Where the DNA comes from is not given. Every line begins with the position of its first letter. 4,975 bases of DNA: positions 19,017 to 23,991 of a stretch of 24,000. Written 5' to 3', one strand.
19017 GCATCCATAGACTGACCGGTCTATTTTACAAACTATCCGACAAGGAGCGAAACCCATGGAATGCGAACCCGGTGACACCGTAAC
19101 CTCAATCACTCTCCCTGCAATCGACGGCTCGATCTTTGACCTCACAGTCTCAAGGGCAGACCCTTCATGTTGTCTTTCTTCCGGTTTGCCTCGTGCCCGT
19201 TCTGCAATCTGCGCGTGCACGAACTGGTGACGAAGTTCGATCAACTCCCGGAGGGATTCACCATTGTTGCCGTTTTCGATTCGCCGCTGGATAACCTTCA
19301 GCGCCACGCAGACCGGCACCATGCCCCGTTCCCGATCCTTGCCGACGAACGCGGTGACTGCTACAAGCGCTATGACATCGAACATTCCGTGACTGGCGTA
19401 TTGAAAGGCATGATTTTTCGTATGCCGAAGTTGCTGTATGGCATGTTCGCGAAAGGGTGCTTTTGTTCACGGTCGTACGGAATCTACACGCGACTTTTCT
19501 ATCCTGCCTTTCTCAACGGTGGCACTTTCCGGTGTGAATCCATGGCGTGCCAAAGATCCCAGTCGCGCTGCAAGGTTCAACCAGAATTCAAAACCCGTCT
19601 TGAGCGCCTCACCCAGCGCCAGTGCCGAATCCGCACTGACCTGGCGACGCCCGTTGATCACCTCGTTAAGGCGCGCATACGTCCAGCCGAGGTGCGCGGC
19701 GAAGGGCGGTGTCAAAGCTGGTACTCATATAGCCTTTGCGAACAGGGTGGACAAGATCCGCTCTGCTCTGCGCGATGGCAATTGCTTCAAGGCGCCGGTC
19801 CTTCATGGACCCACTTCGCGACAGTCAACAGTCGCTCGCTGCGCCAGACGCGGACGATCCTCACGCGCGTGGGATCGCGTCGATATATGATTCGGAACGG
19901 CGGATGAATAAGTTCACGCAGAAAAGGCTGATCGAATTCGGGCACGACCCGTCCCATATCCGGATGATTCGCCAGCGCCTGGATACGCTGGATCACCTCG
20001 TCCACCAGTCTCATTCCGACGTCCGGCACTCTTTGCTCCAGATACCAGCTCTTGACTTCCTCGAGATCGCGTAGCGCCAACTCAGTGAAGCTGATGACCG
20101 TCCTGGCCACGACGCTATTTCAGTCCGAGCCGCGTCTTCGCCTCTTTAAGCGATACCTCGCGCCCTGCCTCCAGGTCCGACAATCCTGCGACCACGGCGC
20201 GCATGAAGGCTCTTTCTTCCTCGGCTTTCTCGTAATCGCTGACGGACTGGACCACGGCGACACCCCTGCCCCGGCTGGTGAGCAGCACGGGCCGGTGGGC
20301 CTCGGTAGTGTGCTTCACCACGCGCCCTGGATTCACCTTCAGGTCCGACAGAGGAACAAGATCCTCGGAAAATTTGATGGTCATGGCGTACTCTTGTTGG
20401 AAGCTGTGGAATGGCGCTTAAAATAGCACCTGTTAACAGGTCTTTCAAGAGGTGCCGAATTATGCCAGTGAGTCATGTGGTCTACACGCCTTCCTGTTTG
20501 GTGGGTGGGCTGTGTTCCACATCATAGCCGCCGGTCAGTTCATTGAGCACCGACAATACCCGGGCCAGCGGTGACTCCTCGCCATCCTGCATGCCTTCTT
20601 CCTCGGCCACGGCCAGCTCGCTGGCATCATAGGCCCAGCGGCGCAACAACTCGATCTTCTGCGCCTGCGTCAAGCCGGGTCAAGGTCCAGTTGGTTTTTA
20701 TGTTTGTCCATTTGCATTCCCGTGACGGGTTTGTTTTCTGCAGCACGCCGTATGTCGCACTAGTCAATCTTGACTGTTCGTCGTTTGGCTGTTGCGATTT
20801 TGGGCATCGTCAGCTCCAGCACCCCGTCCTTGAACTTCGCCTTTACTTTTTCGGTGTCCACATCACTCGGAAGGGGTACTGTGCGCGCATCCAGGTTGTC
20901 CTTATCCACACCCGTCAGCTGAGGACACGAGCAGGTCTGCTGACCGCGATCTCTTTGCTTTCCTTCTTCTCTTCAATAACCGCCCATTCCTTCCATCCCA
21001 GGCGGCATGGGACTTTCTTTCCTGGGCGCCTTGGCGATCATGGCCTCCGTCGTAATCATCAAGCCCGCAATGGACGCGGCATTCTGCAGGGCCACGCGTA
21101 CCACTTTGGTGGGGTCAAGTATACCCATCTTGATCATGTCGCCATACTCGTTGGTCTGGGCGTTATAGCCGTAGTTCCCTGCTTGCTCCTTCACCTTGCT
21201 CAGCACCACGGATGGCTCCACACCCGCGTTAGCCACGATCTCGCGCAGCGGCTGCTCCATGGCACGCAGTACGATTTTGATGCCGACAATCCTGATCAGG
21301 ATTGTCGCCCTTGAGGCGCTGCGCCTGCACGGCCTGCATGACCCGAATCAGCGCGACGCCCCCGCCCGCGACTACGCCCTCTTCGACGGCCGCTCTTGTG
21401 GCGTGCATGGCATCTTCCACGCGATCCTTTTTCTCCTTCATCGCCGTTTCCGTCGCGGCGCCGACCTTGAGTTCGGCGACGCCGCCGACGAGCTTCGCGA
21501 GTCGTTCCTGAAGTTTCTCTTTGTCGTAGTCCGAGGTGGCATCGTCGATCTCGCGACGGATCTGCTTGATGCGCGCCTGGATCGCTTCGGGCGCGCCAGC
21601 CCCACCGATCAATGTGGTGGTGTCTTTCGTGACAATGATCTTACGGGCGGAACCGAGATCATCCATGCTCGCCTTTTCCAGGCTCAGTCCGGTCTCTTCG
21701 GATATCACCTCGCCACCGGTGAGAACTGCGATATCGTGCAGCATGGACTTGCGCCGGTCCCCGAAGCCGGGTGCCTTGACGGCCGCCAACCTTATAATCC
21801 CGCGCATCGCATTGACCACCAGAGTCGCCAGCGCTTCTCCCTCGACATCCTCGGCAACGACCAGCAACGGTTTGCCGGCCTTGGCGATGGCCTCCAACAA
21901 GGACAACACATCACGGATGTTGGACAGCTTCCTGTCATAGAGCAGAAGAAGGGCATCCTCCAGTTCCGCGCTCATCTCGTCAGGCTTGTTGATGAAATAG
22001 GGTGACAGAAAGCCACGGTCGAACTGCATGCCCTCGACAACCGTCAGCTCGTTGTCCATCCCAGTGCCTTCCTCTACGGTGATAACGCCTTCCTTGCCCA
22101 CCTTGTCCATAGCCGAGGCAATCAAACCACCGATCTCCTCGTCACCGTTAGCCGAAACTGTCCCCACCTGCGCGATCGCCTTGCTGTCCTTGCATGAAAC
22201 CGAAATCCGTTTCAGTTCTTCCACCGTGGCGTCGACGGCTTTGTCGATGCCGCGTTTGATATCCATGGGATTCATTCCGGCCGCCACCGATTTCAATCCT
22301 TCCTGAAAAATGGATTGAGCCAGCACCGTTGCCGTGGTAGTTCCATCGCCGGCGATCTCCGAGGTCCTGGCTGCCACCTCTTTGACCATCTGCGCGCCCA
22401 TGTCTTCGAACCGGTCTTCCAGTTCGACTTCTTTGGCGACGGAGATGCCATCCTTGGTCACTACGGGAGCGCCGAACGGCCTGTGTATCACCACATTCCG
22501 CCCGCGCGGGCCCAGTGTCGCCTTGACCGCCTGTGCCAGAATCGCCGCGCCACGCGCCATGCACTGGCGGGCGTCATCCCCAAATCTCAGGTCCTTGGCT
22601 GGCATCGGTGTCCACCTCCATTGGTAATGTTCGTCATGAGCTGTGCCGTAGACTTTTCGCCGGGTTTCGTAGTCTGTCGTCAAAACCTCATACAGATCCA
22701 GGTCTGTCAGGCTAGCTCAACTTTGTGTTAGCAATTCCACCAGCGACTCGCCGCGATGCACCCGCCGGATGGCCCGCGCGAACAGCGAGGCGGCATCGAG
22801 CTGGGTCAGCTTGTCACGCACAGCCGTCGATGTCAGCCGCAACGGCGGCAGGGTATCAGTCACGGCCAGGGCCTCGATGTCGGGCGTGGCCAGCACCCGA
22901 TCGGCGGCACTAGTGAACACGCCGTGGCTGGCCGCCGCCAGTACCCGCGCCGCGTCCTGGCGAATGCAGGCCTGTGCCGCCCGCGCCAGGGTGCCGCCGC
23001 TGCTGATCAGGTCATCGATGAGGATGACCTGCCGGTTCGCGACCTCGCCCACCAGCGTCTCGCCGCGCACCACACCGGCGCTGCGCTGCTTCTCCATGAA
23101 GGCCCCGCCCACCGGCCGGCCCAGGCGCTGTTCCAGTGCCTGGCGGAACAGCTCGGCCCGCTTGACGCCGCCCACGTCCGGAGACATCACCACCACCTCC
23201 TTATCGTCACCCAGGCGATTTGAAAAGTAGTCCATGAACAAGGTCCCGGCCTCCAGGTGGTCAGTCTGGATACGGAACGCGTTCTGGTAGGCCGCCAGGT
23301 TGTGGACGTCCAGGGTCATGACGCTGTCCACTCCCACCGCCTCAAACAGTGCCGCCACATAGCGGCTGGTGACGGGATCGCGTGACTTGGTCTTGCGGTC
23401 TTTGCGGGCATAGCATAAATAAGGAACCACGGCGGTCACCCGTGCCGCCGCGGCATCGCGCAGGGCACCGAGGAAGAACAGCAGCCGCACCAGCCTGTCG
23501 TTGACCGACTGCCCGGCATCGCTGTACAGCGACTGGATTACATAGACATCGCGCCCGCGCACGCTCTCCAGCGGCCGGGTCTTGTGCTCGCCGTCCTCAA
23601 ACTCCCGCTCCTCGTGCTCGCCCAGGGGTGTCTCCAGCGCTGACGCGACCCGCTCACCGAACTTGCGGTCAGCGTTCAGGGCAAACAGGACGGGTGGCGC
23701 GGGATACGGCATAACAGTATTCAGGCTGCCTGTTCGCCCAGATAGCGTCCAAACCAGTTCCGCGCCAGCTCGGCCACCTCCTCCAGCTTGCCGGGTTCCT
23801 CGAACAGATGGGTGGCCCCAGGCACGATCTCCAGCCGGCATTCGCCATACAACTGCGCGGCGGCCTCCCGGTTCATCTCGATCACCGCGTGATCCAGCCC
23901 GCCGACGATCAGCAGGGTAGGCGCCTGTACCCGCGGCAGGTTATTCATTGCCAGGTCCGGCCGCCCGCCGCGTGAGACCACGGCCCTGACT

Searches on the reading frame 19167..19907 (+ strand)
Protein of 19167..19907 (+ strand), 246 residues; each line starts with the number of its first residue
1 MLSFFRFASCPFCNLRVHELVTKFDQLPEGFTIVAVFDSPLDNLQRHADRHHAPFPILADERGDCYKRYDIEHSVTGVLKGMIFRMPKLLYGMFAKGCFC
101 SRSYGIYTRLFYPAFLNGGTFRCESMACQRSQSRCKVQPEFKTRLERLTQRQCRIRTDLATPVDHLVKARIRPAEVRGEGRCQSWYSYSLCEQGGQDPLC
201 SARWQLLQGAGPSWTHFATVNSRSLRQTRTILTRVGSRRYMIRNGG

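Call 12: search_protein_families(library=pfam, proteins=[window:19167-19907:+], max_evalue=0.001)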
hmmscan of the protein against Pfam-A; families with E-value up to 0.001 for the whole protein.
window:19167-19907:+ (246 aa): 3 families
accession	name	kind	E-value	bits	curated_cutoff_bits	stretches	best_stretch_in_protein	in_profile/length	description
PF00578.27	AhpC-TSA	-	9.8e-09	35.7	26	1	1-75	29-104/124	AhpC/TSA family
PF08534.16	Redoxin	-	6.1e-06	26.5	26.6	1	2-74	33-107/148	Redoxin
PF13911.12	AhpC-TSA_2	-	0.00062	20.6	27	1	20-81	2-64/114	AhpC/TSA antioxidant enzyme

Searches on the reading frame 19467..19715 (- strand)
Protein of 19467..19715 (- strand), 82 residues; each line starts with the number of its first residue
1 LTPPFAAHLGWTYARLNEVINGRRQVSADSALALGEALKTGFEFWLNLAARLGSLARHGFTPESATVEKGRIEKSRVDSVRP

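Call 12: search_protein_families(library=pfam, proteins=[window:19467-19715:-], max_evalue=0.001)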
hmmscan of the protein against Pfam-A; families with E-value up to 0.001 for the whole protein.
window:19467-19715:- (82 aa): 0 families

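Call 61: search_protein_families(library=ncbifam, proteins=[window:19467-19715:-], max_evalue=0.001)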
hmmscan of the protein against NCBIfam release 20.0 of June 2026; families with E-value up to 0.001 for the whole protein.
window:19467-19715:- (82 aa): 1 family
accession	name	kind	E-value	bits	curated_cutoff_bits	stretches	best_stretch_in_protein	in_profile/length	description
TIGR02607.1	antidote_HigA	equivalog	1.2e-09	37.9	47.7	1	5-49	26-70/81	HigA family addiction module antitoxin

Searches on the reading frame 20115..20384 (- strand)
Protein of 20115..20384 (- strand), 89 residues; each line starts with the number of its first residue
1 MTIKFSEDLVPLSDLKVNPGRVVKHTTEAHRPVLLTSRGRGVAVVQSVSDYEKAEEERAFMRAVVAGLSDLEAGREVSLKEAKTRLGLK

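Call 61: search_protein_families(library=ncbifam, proteins=[window:20115-20384:-], max_evalue=0.001)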
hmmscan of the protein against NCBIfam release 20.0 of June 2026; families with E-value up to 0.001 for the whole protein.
window:20115-20384:- (89 aa): 1 family
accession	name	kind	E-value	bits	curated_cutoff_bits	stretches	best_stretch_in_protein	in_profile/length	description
TIGR01552.1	phd_fam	subfamily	1.6e-13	49.8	20.8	1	10-60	2-51/53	type II toxin-antitoxin system prevent-host-death family antitoxin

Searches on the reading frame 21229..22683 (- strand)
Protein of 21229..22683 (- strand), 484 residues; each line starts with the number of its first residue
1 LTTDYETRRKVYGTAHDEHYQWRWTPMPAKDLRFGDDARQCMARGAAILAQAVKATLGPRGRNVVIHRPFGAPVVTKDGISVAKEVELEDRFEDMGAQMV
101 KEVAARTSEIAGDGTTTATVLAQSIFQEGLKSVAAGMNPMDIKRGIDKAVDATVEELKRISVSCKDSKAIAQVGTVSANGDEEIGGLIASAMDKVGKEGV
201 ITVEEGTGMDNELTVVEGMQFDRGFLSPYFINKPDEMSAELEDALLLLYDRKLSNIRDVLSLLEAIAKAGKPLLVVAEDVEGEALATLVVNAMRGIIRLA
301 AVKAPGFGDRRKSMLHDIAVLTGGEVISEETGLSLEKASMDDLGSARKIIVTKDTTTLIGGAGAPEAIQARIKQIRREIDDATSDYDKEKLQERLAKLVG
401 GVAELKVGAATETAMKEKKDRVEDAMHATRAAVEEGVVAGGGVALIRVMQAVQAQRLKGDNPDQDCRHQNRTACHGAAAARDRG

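Call 12: search_protein_families(library=pfam, proteins=[window:21229-22683:-], max_evalue=0.001)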
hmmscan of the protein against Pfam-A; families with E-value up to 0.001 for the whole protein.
window:21229-22683:- (484 aa): 1 family
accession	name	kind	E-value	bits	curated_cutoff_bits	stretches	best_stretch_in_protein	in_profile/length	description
PF00118.29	Cpn60_TCP1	-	1.6e-56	192.5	34.3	1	49-455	1-389/490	TCP-1/cpn60 chaperonin family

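Call 61: search_protein_families(library=ncbifam, proteins=[window:21229-22683:-], max_evalue=0.001)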
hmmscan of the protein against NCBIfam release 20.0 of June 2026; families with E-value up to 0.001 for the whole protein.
window:21229-22683:- (484 aa): 19 families
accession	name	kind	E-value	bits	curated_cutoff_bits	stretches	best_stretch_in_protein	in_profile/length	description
NF000592.1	PRK00013.1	subfamily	3.7e-208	692.3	397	1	29-464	1-434/524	chaperonin GroEL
NF009488.0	PRK12850.1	subfamily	9.4e-207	687.8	475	1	27-464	1-436/544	chaperonin GroEL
NF009489.0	PRK12851.1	subfamily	1.1e-204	680.8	464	1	27-463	1-435/541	chaperonin GroEL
TIGR02348.1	GroEL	equivalog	1.1e-201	670.9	582.1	1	29-460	1-432/526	chaperonin GroEL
NF009487.0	PRK12849.1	subfamily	3.9e-200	665.7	352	1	29-460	2-431/543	chaperonin GroEL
NF010704.0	PRK14104.1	subfamily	2.2e-185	617.1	1041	1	27-465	1-437/546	chaperonin GroEL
NF038369.1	GroEL3_Chlamy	exception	3.4e-61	207.4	600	1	75-455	43-413/506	variant chaperonin GroEL3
NF038370.1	GroEL2_Chlamy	exception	5.7e-48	163.8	600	1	36-453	9-424/533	variant chaperonin GroEL2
NF041082.2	thermosome_alpha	equivalog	8.7e-19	67.7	450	1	34-180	14-158/519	thermosome subunit alpha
TIGR02339.1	thermosome_arch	subfamily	2.5e-17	62.8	671.1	1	34-180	13-157/521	thermosome subunit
NF041083.2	thermosome_beta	equivalog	2.6e-17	63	400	1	34-181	14-159/520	thermosome subunit beta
TIGR02345.1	chap_CCT_eta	equivalog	4.2e-15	55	669.2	1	48-168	29-144/523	T-complex protein 1 subunit eta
TIGR02343.1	chap_CCT_epsi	equivalog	1.7e-14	53.4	710.5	1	35-168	25-154/532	T-complex protein 1 subunit epsilon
TIGR02342.1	chap_CCT_delta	equivalog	5.8e-13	48.2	695.35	1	37-173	9-143/517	T-complex protein 1 subunit delta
TIGR02347.1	chap_CCT_zeta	equivalog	2.9e-12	45.9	587.15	1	43-175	22-153/531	T-complex protein 1 subunit zeta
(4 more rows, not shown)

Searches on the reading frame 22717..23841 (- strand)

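Call 12: search_protein_families(library=pfam, proteins=[window:22717-23841:-], max_evalue=0.001)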
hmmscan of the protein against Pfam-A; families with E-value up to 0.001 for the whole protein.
window:22717-23841:- (374 aa): 3 families
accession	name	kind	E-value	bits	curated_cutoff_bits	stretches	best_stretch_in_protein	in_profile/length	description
PF13793.12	Pribosyltran_N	-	3.6e-38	130.5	25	1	51-170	2-117/117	N-terminal domain of ribose phosphate pyrophosphokinase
PF14572.12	Pribosyl_synth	-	1.1e-15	58.5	27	1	262-370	76-182/184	Phosphoribosyl synthetase-associated domain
PF00156.33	Pribosyltran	-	3.2e-10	40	26.3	1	204-306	17-124/158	Phosphoribosyl transferase domain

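Call 61: search_protein_families(library=ncbifam, proteins=[window:22717-23841:-], max_evalue=0.001)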
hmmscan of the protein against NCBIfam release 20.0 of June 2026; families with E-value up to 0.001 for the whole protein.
window:22717-23841:- (374 aa): 15 families
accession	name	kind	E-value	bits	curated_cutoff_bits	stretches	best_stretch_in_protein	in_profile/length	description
TIGR01251.1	ribP_PPkin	subfamily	7.5e-79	264.8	113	1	52-371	3-308/309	ribose-phosphate diphosphokinase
NF002320.0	PRK01259.1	subfamily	3e-77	260.1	297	1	51-370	8-313/316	ribose-phosphate diphosphokinase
NF002618.0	PRK02269.1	equivalog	2.3e-67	227.9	460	1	52-371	8-316/321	ribose-phosphate diphosphokinase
NF002844.0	PRK03092.1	equivalog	2.9e-65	220.7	438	1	51-372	13-323/326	ribose-phosphate diphosphokinase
NF002758.0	PRK02812.1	equivalog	3.3e-61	207.3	518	1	52-368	24-326/330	ribose-phosphate pyrophosphokinase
NF002686.0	PRK02458.1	equivalog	4.3e-61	207.2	506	1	52-370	12-315/323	ribose-phosphate diphosphokinase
NF001815.0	PRK00553.1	equivalog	4.4e-53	180.5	484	1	51-369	11-319/332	ribose-phosphate pyrophosphokinase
NF003428.0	PRK04923.1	equivalog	1.2e-52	179.1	536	1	51-370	8-316/319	ribose-phosphate diphosphokinase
NF002095.0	PRK00934.1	equivalog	4.1e-48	164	296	1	56-332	7-268/287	ribose-phosphate diphosphokinase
NF005299.0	PRK06827.1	subfamily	4e-38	131.1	327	1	77-373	59-370/383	phosphoribosylpyrophosphate synthetase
NF005537.0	PRK07199.1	subfamily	4.3e-38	131.1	322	1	50-332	3-274/301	ribose-phosphate diphosphokinase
NF006605.0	PRK09162.1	equivalog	2.2e-05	23.9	181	1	266-304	95-133/183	hypoxanthine-guanine phosphoribosyltransferase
NF005592.0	PRK07322.1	subfamily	0.00016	21.1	143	1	264-304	115-154/180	adenine phosphoribosyltransferase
TIGR00336.1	pyrE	equivalog_domain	0.00026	20.8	106.8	1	203-303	42-141/173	orotate phosphoribosyltransferase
NF002634.0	PRK02304.1-3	equivalog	0.00061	19.5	170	0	270-304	119-152/182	adenine phosphoribosyltransferase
